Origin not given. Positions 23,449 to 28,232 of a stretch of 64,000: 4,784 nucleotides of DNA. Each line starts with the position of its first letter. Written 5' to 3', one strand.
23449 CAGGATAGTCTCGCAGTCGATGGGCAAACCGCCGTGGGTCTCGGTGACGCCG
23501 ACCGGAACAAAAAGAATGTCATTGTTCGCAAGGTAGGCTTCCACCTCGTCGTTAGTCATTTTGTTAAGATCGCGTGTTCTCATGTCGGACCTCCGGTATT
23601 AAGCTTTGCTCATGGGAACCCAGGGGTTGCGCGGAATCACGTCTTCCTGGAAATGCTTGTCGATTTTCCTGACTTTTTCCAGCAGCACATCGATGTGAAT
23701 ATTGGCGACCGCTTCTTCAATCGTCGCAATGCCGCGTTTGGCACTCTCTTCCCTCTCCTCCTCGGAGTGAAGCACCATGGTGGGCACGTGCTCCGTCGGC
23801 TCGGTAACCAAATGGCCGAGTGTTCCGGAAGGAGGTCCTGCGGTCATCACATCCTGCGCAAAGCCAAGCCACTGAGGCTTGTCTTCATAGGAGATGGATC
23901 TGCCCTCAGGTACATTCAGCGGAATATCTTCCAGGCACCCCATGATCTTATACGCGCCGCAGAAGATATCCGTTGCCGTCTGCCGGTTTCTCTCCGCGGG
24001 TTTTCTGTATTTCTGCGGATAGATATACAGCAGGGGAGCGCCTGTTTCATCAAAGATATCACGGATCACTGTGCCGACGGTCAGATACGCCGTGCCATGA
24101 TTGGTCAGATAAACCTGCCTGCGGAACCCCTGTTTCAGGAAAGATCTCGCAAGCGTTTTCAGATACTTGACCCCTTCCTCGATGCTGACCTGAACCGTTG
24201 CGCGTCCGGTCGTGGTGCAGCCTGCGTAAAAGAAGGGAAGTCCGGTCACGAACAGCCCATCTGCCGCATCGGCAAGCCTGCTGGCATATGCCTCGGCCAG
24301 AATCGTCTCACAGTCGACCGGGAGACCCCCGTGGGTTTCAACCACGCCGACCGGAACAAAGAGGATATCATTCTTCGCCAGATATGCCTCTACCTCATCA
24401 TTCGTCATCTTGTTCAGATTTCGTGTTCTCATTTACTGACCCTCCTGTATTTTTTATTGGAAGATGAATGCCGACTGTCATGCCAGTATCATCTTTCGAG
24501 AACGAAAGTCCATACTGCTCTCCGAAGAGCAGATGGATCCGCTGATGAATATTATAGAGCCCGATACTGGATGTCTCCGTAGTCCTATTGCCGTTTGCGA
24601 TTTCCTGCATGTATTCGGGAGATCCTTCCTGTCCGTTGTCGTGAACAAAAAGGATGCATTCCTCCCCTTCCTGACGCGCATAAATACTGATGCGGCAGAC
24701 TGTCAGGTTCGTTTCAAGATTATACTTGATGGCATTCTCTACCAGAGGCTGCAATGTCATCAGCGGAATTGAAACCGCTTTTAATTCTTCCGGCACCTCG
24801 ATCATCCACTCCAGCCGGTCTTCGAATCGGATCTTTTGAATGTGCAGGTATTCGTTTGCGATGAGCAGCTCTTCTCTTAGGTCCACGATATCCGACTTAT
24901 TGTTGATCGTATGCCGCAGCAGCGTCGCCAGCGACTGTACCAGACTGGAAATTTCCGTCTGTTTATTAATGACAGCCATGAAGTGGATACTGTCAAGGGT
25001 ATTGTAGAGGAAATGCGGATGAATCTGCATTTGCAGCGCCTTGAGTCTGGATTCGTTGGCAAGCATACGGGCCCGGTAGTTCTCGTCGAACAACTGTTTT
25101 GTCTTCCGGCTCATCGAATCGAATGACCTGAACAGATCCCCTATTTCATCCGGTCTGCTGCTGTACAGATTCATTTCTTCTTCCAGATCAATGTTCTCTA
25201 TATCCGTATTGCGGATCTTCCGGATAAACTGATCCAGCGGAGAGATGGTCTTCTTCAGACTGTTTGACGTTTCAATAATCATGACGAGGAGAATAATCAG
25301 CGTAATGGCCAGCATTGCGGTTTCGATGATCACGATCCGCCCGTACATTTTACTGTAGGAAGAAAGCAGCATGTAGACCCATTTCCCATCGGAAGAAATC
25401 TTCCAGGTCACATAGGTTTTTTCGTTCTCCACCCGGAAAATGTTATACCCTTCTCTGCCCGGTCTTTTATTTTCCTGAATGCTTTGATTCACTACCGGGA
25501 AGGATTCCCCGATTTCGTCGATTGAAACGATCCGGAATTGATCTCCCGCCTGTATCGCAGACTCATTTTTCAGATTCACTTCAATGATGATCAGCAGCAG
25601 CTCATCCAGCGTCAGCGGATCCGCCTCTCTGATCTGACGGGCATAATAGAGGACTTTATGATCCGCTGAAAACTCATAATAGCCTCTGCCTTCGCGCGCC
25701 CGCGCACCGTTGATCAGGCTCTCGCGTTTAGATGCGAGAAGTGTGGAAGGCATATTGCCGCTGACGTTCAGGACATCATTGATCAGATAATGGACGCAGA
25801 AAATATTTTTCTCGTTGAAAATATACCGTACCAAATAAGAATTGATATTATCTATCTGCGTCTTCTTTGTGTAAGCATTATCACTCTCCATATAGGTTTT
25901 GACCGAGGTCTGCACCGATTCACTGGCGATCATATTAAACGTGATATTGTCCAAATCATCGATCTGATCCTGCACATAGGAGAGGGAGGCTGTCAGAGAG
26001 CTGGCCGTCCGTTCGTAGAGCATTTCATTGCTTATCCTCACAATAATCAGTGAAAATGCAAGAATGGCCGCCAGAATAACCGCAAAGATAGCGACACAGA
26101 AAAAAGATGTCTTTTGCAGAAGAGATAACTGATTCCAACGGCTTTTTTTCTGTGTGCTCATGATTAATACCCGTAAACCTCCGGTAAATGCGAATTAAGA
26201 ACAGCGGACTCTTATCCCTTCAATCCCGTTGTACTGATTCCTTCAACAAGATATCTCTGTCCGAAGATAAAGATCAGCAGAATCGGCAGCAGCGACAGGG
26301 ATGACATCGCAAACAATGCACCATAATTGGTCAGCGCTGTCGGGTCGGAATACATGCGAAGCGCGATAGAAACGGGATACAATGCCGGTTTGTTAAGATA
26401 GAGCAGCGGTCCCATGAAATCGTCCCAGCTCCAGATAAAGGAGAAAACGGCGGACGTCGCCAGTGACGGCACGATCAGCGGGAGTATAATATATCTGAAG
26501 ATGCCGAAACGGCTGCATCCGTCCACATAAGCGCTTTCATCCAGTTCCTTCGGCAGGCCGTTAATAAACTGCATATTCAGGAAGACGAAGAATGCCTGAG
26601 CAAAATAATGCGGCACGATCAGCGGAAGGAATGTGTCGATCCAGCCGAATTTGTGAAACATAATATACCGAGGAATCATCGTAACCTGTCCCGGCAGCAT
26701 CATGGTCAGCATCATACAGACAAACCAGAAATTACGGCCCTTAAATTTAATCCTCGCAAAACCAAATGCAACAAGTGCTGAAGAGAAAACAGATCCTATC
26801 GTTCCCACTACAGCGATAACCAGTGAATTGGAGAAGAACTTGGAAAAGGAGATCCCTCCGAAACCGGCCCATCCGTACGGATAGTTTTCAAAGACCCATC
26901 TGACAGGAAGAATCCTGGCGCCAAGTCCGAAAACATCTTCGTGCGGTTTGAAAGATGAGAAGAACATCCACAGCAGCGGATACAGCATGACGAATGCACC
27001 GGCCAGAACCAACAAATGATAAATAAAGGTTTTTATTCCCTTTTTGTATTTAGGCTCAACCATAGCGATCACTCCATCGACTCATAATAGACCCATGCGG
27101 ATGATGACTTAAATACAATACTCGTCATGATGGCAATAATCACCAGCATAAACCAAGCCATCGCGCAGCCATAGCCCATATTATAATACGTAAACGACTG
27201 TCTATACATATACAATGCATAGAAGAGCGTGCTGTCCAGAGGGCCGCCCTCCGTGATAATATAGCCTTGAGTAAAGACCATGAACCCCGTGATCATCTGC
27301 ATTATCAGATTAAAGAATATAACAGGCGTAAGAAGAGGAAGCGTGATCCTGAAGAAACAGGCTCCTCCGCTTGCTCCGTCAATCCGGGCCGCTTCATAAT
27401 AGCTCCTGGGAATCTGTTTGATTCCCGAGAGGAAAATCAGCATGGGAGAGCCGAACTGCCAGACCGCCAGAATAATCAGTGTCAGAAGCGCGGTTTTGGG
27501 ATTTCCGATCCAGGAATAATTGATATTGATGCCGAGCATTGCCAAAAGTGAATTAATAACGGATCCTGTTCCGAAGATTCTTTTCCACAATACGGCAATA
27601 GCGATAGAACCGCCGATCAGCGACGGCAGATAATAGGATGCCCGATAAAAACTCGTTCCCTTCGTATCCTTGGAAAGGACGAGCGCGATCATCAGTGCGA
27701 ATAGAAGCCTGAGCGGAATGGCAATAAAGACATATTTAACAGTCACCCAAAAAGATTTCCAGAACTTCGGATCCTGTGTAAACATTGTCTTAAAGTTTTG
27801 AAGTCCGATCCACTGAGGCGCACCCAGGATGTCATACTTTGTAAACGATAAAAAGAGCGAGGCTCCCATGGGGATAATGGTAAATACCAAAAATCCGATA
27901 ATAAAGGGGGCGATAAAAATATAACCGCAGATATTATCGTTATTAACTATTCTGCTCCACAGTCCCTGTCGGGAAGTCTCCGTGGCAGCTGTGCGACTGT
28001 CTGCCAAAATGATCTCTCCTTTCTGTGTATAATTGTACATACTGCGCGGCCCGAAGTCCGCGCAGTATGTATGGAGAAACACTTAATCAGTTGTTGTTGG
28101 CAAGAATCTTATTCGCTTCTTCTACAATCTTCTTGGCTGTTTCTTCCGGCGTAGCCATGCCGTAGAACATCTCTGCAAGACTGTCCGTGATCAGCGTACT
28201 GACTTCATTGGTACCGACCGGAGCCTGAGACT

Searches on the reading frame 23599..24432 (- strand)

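Call 25: search_protein_families(library=pfam, proteins=[window:23599-24432:-], max_evalue=0.001)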
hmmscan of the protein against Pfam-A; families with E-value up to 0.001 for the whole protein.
window:23599-24432:- (277 aa): 1 family
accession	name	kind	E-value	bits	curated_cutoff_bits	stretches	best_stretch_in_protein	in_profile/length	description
PF02633.19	Creatininase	-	2.6e-19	70.1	31.3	1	8-133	2-130/238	Creatinine amidohydrolase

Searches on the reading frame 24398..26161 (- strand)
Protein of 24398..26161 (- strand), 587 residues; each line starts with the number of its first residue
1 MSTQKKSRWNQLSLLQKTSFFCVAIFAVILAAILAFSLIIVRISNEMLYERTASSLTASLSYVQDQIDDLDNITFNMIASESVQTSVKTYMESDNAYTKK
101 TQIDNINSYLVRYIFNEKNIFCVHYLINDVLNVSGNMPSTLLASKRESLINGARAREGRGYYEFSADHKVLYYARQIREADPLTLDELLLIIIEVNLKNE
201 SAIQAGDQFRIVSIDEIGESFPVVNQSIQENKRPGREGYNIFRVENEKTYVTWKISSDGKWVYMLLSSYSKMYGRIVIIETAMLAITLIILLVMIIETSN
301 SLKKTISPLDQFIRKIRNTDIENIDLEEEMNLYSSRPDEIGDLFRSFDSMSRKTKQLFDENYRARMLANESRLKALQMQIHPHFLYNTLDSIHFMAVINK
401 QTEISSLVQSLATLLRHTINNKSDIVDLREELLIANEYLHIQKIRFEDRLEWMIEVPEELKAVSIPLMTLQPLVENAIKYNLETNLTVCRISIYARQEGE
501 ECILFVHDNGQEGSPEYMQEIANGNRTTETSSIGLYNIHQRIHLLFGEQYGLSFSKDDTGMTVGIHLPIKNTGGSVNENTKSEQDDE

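Call 25: search_protein_families(library=pfam, proteins=[window:24398-26161:-], max_evalue=0.001)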
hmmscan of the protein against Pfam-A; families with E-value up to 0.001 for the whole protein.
window:24398-26161:- (587 aa): 3 families
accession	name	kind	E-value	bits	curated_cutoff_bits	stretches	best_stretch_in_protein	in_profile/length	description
PF06580.19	His_kinase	-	8.5e-25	87.3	25.2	1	372-450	2-81/81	Histidine kinase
PF02518.31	HATPase_c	-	6.7e-06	26.9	26.4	1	470-570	10-110/111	Histidine kinase-, DNA gyrase B-, and HSP90-like ATPase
PF06103.16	DUF948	-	0.00091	19.8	37.2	0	282-317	4-39/89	Bacterial protein of unknown function (DUF948)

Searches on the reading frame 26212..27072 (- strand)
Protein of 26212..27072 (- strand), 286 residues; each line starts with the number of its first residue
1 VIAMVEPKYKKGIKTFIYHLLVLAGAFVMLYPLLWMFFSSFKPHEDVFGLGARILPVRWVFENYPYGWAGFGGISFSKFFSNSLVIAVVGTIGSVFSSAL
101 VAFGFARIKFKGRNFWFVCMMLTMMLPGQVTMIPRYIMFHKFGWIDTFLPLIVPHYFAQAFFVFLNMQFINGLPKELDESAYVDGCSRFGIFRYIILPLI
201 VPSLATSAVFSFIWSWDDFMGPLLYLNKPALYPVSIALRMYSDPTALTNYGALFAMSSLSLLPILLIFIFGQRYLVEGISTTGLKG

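Call 25: search_protein_families(library=pfam, proteins=[window:26212-27072:-], max_evalue=0.001)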
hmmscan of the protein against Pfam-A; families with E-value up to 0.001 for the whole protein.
window:26212-27072:- (286 aa): 1 family
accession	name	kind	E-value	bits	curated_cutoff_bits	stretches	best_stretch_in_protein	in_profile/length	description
PF00528.27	BPD_transp_1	-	8.4e-21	75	26.4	1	102-278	5-181/184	Binding-protein-dependent transport system inner membrane component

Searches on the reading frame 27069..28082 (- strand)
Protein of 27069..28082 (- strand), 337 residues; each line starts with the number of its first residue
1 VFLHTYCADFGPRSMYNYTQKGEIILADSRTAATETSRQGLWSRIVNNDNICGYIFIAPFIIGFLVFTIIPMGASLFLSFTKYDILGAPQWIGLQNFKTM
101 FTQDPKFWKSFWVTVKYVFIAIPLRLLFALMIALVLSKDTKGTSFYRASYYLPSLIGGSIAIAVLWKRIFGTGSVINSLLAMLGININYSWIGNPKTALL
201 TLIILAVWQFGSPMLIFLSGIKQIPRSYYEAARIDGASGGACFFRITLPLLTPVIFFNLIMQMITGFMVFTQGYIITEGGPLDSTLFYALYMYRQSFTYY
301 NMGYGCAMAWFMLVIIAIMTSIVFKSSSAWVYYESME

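Call 25: search_protein_families(library=pfam, proteins=[window:27069-28082:-], max_evalue=0.001)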
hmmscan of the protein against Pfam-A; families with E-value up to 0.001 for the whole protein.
window:27069-28082:- (337 aa): 1 family
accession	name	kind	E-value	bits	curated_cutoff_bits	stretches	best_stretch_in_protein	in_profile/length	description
PF00528.27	BPD_transp_1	-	5.3e-16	59.3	26.4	1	145-322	23-174/184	Binding-protein-dependent transport system inner membrane component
